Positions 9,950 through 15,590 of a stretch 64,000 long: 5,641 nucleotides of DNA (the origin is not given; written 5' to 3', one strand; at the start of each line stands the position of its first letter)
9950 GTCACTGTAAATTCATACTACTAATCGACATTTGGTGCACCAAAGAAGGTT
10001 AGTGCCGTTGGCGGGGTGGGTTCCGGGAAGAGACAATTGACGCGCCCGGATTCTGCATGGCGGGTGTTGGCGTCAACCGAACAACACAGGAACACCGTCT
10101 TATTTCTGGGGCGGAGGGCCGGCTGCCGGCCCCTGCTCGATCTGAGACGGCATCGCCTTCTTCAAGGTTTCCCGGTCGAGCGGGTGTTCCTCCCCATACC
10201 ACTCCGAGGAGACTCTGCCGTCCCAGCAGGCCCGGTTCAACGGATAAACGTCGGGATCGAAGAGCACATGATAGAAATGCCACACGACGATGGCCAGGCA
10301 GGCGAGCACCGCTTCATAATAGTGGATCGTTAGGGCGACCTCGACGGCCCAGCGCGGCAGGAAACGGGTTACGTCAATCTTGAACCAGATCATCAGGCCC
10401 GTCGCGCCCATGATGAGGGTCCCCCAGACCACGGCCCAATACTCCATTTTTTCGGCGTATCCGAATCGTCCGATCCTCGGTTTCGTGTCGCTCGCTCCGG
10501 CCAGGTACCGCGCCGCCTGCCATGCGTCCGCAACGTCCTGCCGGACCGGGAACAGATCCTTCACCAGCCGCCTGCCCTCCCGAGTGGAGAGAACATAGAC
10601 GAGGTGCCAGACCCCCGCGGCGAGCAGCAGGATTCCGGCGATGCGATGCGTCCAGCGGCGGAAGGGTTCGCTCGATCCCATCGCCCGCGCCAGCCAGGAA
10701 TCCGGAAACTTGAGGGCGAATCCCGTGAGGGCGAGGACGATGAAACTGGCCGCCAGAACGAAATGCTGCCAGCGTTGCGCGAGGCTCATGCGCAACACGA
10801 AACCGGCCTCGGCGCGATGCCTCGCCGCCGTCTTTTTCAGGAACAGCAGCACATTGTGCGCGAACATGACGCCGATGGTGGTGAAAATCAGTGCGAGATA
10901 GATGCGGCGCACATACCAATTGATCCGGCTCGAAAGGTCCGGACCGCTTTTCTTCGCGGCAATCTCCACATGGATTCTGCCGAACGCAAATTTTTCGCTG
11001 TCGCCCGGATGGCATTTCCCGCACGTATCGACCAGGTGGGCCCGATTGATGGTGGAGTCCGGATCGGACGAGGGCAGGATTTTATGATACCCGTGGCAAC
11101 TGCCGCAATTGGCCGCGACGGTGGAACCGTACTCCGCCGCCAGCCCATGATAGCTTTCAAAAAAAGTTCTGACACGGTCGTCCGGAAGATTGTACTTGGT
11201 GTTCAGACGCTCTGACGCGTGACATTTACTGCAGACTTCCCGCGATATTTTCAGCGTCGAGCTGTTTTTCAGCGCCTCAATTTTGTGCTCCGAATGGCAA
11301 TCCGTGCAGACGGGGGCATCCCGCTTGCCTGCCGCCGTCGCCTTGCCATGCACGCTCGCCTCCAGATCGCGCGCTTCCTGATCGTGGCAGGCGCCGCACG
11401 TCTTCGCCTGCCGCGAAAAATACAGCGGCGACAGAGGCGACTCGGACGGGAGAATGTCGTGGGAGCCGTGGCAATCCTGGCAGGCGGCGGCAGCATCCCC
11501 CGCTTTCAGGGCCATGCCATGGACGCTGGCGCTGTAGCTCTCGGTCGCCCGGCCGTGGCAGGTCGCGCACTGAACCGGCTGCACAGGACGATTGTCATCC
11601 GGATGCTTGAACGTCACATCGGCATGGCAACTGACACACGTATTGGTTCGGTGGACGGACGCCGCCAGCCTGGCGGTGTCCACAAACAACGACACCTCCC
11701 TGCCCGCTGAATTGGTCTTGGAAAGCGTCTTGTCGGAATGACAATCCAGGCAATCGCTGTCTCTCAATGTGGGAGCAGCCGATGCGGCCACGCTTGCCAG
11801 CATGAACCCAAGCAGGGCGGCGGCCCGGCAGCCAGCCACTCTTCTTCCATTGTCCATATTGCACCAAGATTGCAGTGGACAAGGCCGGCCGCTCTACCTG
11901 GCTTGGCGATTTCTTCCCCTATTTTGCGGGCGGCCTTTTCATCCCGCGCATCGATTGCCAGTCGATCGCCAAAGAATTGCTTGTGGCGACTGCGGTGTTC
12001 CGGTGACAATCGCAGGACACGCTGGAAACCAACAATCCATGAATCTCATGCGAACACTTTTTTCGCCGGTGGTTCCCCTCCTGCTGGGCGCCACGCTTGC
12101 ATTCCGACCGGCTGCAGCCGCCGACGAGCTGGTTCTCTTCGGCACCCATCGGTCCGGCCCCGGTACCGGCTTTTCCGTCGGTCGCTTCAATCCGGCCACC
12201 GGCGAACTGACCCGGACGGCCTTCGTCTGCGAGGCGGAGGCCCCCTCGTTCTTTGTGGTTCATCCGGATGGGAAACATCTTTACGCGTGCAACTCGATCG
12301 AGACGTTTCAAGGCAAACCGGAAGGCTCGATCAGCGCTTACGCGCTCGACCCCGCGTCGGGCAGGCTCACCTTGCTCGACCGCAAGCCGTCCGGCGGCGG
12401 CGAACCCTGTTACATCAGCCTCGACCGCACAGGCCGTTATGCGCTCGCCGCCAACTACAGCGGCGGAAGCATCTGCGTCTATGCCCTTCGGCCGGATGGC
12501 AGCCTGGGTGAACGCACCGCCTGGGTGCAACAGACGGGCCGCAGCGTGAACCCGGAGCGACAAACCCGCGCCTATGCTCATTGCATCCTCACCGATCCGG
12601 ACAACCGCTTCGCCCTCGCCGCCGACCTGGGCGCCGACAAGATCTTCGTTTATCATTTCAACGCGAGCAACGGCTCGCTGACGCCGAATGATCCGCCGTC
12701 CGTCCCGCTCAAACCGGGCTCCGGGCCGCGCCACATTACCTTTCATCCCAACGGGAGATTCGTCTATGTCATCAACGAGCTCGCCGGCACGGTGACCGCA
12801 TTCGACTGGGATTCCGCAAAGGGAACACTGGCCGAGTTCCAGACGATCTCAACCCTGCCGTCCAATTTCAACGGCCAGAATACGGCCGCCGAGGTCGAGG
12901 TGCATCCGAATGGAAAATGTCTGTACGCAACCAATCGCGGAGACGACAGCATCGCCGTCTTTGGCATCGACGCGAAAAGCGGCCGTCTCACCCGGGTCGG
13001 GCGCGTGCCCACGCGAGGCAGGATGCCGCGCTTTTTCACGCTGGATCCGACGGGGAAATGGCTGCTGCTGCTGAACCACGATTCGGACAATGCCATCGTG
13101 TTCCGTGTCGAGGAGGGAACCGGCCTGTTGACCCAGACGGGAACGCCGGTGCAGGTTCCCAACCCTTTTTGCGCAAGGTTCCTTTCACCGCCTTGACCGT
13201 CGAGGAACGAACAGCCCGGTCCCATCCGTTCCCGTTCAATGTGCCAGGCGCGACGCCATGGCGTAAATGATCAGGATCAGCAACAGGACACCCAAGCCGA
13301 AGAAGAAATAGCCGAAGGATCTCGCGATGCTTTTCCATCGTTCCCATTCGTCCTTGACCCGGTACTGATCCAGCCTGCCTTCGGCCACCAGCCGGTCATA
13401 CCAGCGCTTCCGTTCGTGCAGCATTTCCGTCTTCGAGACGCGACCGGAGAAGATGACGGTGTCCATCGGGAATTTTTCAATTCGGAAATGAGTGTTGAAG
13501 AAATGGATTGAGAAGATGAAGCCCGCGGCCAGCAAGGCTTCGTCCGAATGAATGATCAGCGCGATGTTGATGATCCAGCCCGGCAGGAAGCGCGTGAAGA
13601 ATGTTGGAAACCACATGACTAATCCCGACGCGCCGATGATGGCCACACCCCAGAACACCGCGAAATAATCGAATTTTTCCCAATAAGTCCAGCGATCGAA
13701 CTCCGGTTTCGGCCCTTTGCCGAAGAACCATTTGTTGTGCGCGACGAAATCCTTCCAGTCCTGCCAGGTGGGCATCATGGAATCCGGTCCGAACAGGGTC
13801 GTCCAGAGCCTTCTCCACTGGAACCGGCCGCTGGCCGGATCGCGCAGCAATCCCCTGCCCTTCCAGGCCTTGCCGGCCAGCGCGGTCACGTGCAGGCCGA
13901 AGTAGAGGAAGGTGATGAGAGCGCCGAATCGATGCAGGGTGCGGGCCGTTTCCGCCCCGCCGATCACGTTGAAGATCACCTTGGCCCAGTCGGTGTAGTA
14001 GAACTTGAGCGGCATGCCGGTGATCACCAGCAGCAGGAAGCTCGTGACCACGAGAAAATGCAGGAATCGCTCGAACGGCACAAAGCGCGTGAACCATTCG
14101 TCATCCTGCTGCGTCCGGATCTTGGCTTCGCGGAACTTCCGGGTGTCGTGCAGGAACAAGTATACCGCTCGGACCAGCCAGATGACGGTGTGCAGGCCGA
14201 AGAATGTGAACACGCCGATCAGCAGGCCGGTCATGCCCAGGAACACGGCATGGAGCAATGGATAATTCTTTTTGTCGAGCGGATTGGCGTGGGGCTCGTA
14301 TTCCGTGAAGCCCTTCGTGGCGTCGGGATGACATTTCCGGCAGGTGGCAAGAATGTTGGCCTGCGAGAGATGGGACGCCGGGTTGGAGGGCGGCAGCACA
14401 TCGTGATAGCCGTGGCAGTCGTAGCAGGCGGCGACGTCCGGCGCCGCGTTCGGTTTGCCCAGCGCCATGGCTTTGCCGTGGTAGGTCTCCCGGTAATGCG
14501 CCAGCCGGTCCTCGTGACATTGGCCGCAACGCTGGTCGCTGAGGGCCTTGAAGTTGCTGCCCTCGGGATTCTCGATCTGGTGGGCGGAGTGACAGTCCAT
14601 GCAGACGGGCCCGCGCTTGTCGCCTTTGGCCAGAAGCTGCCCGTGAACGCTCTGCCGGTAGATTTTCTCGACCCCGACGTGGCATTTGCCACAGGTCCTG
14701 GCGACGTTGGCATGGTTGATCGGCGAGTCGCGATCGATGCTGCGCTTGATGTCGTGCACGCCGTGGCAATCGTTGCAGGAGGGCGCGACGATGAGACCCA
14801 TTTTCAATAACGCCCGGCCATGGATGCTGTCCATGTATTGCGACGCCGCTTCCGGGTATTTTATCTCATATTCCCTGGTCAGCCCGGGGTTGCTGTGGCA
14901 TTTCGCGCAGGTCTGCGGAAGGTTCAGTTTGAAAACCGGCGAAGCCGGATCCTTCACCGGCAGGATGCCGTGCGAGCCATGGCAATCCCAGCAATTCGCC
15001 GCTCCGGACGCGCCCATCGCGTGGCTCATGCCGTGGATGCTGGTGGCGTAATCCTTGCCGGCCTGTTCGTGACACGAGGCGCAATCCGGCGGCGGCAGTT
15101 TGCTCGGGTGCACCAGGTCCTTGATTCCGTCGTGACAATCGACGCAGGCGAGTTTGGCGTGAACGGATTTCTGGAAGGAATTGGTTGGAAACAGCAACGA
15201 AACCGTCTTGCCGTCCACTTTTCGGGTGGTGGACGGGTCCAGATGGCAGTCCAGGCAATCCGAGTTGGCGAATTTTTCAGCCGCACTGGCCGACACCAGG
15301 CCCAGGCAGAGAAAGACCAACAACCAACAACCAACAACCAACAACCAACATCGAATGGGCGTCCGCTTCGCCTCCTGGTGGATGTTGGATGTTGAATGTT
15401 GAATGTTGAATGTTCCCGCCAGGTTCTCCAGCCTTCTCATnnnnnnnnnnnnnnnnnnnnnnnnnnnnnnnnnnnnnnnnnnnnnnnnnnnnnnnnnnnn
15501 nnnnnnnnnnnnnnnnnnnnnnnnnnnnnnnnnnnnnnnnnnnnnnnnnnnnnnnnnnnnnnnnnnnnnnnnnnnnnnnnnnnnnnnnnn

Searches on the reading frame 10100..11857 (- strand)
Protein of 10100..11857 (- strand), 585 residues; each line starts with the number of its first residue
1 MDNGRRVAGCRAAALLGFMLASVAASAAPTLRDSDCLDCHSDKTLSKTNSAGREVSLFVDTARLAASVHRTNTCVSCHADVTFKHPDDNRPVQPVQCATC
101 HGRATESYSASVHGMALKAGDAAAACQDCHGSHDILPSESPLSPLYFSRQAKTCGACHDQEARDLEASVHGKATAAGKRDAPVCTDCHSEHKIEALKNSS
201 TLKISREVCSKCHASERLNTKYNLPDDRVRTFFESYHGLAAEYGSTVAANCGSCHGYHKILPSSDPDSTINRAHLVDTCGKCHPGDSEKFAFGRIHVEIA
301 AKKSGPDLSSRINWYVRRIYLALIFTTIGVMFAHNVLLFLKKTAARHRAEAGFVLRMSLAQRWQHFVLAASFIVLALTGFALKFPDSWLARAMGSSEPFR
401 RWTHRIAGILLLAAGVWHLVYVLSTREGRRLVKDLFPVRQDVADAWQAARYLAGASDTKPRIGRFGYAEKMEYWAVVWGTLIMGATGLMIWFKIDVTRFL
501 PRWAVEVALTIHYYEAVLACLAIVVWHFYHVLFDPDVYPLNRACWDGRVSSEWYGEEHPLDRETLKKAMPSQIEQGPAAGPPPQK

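Call 23: search_protein_families(library=ncbifam, proteins=[window:10100-11857:-], max_evalue=0.001)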
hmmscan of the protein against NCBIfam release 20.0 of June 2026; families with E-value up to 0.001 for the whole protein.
window:10100-11857:- (585 aa): 6 families
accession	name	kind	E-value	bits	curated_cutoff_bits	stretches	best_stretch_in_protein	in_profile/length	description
TIGR01583.1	formate-DH-gamm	equivalog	3.3e-18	66.4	115.85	1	355-559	3-195/204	formate dehydrogenase subunit gamma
NF007558.0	PRK10179.1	equivalog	7.4e-14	51.9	339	1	352-568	5-207/217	formate dehydrogenase-N subunit gamma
NF007924.0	PRK10639.1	equivalog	2.7e-11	43.6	341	1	354-561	7-198/211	formate dehydrogenase cytochrome b556 subunit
TIGR03508.1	decahem_SO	subfamily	1.4e-09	37.8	192.2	1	147-293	66-184/258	DmsE family decaheme c-type cytochrome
NF008659.0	PRK11659.1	equivalog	1e-05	25.3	184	0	32-86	45-90/188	cytochrome c nitrite reductase pentaheme subunit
TIGR03146.1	cyt_nit_nrfB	equivalog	0.0007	19.9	166.6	0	32-87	10-56/145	cytochrome c nitrite reductase pentaheme subunit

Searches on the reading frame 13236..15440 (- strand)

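Call 3: search_protein_families(library=pfam, proteins=[window:13236-15440:-], max_evalue=0.01)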
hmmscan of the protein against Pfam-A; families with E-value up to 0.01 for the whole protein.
window:13236-15440:- (734 aa): 7 families
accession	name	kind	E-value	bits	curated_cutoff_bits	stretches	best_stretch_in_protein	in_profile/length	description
PF14537.11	Cytochrom_c3_2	-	4.5e-14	53.1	25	2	94-183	4-79/79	Cytochrome c3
PF14522.11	Cytochrome_C7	-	7.7e-14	51.7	24.8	3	242-310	7-67/67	Cytochrome c7 and related cytochrome c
PF09699.15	Paired_CXXCH_1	-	2.1e-09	37.4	20.6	1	279-311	8-38/41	Doubled CXXCH motif (Paired_CXXCH_1)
PF02085.21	Cytochrom_CIII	-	1.5e-07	32.1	22.9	1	86-182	20-101/101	Class III cytochrome C family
PF03264.19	Cytochrom_NNT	-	5.2e-07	30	24.1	0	120-158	39-76/174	NapC/NirT cytochrome c family, N-terminal region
PF01292.26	Ni_hydr_CYTB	-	0.00085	19.6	30.1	1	419-529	62-170/179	Prokaryotic cytochrome b561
PF14358.11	DUF4405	-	0.0029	18.5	26.7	1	459-519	1-63/66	Domain of unknown function (DUF4405)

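Call 23: search_protein_families(library=ncbifam, proteins=[window:13236-15440:-], max_evalue=0.001)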
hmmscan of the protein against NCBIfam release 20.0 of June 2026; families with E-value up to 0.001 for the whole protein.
window:13236-15440:- (734 aa): 3 families
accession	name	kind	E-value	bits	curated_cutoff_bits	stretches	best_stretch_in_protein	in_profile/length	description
TIGR01583.1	formate-DH-gamm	equivalog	2e-10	41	115.85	2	577-685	97-202/204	formate dehydrogenase subunit gamma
NF007924.0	PRK10639.1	equivalog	1.9e-08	34.3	341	1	448-514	5-68/211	formate dehydrogenase cytochrome b556 subunit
NF041028.1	decahem_GSU2203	exception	2.6e-07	30.2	325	1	176-379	37-215/317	GSU2203 family decaheme c-type cytochrome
